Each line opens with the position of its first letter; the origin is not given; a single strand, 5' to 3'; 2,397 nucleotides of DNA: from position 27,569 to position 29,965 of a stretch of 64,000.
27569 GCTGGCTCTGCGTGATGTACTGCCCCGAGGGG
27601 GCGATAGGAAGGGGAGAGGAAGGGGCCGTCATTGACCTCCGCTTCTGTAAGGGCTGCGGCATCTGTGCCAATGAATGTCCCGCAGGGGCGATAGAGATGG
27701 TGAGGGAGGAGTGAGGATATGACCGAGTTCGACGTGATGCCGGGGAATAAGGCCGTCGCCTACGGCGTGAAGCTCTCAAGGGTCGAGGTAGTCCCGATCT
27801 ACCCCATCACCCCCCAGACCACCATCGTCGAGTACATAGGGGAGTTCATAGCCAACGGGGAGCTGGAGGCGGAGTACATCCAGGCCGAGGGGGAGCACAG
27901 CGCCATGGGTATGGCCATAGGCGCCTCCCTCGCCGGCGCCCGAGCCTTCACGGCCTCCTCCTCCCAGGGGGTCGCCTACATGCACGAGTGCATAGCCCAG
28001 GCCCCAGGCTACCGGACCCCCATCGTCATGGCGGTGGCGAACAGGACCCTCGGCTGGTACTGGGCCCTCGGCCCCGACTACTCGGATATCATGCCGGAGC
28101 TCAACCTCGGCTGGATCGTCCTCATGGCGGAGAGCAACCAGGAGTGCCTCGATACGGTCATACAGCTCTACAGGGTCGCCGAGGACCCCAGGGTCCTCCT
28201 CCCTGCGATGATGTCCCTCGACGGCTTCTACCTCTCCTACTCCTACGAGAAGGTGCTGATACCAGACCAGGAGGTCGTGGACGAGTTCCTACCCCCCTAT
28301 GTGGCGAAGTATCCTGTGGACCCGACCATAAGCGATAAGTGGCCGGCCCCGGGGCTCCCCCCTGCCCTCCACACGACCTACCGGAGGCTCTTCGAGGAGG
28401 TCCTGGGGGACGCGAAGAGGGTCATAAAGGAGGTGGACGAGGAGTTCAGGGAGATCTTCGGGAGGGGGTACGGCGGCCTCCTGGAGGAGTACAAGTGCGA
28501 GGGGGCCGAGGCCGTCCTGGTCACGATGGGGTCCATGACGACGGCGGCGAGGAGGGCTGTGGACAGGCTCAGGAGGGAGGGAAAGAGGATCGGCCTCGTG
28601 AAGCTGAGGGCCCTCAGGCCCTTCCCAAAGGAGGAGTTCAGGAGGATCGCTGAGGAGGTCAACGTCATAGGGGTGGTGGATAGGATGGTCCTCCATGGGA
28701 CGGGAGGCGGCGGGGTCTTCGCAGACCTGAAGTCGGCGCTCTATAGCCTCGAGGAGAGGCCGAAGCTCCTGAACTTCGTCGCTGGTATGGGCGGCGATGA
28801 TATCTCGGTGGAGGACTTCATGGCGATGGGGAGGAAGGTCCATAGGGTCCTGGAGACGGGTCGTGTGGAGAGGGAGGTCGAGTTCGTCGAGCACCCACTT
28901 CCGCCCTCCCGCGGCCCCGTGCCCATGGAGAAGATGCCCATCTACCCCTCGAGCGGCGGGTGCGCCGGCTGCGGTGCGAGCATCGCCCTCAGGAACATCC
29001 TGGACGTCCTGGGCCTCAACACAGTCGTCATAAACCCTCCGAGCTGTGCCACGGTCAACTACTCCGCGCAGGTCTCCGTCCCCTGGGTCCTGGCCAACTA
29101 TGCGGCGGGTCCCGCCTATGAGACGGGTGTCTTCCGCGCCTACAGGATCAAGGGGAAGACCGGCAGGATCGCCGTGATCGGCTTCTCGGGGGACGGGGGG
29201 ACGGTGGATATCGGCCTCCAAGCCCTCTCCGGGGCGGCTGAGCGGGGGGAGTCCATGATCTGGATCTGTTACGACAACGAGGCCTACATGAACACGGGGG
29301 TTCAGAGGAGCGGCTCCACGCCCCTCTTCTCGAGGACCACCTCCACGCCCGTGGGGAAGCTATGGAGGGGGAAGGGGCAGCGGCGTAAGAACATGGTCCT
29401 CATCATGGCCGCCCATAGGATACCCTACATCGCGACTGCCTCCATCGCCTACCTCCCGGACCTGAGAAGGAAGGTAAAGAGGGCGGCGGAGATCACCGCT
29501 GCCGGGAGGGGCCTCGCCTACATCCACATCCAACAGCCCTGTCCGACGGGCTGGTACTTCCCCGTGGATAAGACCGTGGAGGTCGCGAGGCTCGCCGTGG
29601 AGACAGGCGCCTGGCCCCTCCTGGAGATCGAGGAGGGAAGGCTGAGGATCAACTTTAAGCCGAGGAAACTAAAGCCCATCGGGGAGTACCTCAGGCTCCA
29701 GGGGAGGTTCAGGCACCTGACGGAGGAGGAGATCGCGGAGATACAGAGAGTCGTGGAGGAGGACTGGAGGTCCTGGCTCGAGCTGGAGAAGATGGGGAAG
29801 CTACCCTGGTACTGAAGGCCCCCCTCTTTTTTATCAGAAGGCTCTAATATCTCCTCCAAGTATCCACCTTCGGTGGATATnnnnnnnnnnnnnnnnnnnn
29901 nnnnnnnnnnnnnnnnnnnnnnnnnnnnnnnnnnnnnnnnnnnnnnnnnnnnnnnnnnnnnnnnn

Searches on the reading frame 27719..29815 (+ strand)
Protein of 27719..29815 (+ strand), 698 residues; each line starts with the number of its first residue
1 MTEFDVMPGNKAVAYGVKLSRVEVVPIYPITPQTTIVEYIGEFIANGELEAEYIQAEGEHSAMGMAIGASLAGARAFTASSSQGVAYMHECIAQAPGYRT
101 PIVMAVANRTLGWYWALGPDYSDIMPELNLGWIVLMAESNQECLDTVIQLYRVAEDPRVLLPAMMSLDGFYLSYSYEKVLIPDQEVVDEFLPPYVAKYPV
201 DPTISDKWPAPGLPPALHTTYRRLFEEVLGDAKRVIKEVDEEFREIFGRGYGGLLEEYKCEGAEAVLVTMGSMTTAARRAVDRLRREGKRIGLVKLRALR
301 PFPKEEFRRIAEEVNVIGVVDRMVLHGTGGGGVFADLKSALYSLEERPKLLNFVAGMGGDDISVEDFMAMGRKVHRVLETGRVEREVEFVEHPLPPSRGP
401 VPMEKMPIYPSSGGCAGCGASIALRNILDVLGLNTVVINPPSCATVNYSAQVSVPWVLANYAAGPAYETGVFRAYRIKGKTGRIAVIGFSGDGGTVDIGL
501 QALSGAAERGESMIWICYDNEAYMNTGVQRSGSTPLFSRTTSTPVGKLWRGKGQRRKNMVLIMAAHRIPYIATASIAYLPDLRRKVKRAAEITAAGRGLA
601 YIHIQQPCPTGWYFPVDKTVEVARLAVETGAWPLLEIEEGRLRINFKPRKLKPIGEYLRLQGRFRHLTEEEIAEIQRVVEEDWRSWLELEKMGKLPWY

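Call 40: search_protein_families(library=pfam, proteins=[window:27719-29815:+], max_evalue=0.00001)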
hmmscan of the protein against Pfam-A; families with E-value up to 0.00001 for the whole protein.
window:27719-29815:+ (698 aa): 4 families
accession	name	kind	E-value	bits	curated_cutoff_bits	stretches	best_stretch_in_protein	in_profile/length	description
PF01855.24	POR_N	-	1e-59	202.5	27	1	16-238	2-228/231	Pyruvate flavodoxin/ferredoxin oxidoreductase, thiamine diP-bdg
PF17147.9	PFOR_II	-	7.4e-27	94.1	27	1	263-367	1-102/102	Pyruvate:ferredoxin oxidoreductase core domain II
PF02775.26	TPP_enzyme_C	-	1.3e-14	54.7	21.9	1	464-603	33-150/151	Thiamine pyrophosphate enzyme, C-terminal TPP binding domain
PF02780.25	Transketolase_C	-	2.3e-08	34.4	25.9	1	258-342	5-90/124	Transketolase, C-terminal domain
